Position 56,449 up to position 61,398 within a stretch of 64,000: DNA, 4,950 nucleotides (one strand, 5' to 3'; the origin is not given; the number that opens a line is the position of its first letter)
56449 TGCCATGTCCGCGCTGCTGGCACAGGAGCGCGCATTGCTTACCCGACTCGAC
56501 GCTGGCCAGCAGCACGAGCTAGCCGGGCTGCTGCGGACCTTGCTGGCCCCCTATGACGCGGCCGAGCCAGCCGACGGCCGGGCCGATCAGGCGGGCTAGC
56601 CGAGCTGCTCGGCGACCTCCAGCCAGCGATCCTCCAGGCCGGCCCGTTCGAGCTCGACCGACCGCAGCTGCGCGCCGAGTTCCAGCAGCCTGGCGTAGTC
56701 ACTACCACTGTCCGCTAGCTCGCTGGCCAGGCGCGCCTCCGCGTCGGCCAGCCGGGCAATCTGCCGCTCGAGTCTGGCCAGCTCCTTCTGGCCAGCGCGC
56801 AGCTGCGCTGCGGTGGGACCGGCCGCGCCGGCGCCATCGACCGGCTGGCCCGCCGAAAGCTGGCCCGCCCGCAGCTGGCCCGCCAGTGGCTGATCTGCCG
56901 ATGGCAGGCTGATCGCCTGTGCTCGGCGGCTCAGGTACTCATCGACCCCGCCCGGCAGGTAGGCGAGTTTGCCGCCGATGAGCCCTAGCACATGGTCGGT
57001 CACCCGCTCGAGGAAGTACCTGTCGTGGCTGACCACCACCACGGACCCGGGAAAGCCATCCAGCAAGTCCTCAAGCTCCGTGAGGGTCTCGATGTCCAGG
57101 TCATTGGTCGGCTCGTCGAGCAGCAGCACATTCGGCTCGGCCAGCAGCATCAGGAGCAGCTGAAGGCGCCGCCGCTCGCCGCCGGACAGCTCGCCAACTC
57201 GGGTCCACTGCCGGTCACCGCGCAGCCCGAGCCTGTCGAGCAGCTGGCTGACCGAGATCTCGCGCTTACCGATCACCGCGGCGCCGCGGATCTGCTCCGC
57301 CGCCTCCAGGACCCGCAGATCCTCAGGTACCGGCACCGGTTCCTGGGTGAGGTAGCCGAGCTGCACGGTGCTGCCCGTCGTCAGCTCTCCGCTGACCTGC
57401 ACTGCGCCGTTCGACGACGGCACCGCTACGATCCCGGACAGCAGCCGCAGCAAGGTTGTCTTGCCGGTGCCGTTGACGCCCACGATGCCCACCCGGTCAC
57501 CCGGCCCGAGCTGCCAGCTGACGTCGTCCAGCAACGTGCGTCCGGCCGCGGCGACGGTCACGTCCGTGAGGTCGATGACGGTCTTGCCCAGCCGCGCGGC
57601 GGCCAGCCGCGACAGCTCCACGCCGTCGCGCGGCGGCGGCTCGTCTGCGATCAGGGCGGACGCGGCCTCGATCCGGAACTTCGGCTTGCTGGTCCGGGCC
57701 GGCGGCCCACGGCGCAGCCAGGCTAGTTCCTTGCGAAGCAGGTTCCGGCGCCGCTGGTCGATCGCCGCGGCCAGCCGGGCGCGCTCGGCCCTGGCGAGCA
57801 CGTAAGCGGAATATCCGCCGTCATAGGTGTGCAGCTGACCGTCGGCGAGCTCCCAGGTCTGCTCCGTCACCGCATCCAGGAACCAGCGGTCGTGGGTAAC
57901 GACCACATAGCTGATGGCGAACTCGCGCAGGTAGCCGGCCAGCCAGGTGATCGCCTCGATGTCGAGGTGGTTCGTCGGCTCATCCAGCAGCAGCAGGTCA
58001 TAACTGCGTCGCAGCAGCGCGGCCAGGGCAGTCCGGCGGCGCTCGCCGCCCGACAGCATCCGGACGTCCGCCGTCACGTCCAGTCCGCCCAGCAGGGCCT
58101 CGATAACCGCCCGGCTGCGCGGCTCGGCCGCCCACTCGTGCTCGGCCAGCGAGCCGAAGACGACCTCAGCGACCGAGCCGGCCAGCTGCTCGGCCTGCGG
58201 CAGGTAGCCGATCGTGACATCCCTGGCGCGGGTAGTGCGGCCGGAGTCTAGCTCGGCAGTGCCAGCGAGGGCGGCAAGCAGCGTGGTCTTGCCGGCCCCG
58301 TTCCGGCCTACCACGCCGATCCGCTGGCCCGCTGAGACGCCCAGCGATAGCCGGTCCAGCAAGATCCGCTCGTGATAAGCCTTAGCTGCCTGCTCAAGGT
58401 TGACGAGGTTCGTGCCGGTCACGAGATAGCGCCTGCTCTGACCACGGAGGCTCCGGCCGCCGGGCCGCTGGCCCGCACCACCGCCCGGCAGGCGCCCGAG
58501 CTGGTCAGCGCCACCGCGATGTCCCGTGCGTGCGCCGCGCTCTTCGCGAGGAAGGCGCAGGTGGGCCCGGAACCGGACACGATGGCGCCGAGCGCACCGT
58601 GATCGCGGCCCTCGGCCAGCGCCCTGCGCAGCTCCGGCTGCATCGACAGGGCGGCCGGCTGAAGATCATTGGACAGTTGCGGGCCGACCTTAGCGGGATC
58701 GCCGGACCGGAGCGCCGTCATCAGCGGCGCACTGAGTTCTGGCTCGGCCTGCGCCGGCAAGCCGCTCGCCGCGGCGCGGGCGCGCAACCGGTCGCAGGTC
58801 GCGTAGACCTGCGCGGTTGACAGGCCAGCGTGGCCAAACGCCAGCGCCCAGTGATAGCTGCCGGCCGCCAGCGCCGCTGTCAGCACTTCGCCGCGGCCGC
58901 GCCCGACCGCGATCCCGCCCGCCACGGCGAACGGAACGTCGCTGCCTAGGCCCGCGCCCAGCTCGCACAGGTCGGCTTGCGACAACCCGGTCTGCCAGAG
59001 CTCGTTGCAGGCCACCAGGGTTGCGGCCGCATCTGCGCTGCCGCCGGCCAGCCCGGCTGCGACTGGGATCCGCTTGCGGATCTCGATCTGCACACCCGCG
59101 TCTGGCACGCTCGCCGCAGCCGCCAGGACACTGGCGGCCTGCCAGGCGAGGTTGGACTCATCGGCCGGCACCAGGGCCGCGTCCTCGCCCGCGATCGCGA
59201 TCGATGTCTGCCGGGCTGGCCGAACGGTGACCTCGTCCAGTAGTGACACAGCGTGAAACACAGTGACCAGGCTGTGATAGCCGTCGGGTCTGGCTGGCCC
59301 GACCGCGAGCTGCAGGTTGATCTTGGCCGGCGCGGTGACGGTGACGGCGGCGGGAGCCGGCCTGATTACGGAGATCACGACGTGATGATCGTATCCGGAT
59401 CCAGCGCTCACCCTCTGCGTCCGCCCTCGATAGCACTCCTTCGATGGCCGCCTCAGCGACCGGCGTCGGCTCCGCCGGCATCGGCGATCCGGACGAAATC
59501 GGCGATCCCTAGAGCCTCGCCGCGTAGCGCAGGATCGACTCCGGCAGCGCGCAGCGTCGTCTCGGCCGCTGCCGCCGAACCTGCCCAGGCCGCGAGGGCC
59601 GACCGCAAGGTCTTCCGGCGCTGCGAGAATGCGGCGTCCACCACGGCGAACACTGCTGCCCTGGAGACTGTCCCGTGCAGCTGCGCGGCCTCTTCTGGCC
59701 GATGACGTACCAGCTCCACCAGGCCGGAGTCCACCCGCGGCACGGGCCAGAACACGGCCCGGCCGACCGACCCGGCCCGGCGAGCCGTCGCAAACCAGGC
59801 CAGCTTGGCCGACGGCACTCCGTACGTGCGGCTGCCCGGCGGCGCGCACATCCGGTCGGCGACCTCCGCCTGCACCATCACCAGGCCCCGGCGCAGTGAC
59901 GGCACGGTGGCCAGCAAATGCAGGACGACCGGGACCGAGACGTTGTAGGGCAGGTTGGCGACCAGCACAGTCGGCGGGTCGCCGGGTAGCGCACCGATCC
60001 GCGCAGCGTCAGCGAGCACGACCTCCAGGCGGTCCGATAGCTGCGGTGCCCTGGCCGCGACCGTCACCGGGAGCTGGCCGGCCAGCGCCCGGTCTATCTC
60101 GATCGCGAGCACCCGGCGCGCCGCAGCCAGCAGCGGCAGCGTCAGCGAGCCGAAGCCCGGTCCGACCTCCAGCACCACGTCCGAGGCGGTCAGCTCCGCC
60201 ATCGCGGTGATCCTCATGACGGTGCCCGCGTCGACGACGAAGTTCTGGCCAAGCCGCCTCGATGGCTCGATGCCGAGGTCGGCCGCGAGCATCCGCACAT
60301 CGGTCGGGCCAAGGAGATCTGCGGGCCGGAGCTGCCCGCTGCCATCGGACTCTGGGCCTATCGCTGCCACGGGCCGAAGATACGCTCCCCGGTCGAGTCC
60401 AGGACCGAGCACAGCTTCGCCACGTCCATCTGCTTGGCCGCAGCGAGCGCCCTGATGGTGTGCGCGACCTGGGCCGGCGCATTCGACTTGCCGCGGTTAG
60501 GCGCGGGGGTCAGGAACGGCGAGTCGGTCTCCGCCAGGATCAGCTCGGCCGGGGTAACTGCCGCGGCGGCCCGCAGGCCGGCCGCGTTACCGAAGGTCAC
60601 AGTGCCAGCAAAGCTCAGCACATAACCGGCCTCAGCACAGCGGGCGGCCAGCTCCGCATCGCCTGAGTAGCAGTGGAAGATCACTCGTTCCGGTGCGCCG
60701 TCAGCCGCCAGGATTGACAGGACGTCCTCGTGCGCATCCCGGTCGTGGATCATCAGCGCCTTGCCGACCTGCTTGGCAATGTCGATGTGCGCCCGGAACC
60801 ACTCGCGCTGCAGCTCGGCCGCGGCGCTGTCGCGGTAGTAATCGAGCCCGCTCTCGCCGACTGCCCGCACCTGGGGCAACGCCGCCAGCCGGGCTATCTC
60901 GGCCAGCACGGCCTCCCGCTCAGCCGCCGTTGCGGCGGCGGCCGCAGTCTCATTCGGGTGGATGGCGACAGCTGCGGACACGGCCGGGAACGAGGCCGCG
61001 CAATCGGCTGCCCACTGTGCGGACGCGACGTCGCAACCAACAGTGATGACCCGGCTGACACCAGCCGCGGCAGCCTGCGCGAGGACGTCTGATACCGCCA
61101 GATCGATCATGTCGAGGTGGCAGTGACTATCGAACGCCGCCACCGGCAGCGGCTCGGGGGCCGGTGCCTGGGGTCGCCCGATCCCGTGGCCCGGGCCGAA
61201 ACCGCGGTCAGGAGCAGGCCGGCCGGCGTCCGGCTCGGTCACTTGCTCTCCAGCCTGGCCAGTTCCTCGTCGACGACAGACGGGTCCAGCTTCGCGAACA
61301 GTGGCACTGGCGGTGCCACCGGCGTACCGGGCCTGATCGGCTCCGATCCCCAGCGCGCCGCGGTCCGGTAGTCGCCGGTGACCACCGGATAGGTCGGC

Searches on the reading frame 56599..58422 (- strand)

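Call 68: search_protein_families(library=pfam, proteins=[window:56599-58422:-])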
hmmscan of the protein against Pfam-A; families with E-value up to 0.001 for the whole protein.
window:56599-58422:- (608 aa): 22 families
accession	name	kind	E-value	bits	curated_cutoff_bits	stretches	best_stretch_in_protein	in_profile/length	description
PF00005.33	ABC_tran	-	3.9e-48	164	25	2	298-440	1-137/137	ABC transporter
PF13304.12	AAA_21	-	1.2e-19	72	27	1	401-471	227-303/304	AAA domain, putative AbiEii toxin, Type IV TA system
PF02463.25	SMC_N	-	9.7e-11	41.9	40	0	121-184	135-204/220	RecF/RecN/SMC N terminal domain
PF16326.10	ABC_tran_CTD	-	8.9e-09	35.9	32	1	545-605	7-69/69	ABC transporter C-terminal domain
PF12848.13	ABC_tran_Xtn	-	1e-08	35.6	25.9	1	190-247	1-60/85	ABC transporter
PF13476.12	AAA_23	-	4.1e-06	28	27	0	37-53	24-40/201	AAA domain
PF03308.22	MeaB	-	4.3e-06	26.4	23.1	0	292-328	17-53/273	Methylmalonyl Co-A mutase-associated GTPase MeaB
PF19993.5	DO-GTPase2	-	1.8e-05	24.9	27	0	34-52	2-20/226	Double-GTPase 2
PF01926.29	MMR_HSR1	-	2.1e-05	25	21.9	0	34-60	1-27/113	50S ribosome-binding GTPase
PF00006.31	ATP-synt_ab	-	3.8e-05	23.9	29.5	0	29-56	11-38/213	ATP synthase alpha/beta family, nucleotide-binding domain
PF13401.12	AAA_22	-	3.9e-05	24.4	27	0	37-161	10-104/130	AAA domain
PF13604.12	AAA_30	-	5.8e-05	23.3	27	0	35-62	21-47/191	AAA domain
PF13555.12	AAA_29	-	0.00012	22.2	27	0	35-52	25-42/61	P-loop containing region of AAA domain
PF05729.18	NACHT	-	0.00016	22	26.7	0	35-56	3-24/167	NACHT domain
PF13238.12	AAA_18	-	0.00022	22.1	29.4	0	311-330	1-20/128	AAA domain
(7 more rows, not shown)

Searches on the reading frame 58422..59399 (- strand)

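Call 68: search_protein_families(library=pfam, proteins=[window:58422-59399:-])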
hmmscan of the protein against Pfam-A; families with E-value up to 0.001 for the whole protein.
window:58422-59399:- (326 aa): 2 families
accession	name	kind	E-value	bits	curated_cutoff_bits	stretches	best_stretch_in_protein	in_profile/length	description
PF00288.32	GHMP_kinases_N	-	8.5e-18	64.8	22.3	1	83-162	1-87/87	GHMP kinases N terminal domain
PF08544.19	GHMP_kinases_C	-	3.6e-13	50.2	21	1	227-302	2-83/85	GHMP kinases C terminal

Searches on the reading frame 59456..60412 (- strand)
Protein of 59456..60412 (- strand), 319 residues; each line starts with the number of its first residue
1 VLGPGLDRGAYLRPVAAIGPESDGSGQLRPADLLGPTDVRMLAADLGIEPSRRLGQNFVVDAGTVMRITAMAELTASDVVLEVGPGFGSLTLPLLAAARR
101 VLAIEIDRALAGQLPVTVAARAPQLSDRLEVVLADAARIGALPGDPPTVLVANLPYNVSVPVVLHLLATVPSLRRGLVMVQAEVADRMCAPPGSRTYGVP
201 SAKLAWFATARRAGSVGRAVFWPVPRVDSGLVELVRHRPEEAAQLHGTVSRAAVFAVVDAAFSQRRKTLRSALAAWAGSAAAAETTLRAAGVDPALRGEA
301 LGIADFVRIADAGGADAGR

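Call 68: search_protein_families(library=pfam, proteins=[window:59456-60412:-])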
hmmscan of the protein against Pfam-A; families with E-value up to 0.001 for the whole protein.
window:59456-60412:- (319 aa): 1 family
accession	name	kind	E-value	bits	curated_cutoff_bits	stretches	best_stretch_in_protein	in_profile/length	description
PF00398.26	RrnaAD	-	9.6e-39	133.5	24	1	52-310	6-258/263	Ribosomal RNA adenine dimethylase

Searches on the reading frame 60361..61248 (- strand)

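Call 68: search_protein_families(library=pfam, proteins=[window:60361-61248:-])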
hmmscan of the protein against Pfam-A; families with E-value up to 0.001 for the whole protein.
window:60361-61248:- (296 aa): 1 family
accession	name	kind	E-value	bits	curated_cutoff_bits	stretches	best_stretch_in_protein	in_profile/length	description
PF01026.27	TatD_DNase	-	5.6e-71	239.3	27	1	39-292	1-253/253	TatD related DNase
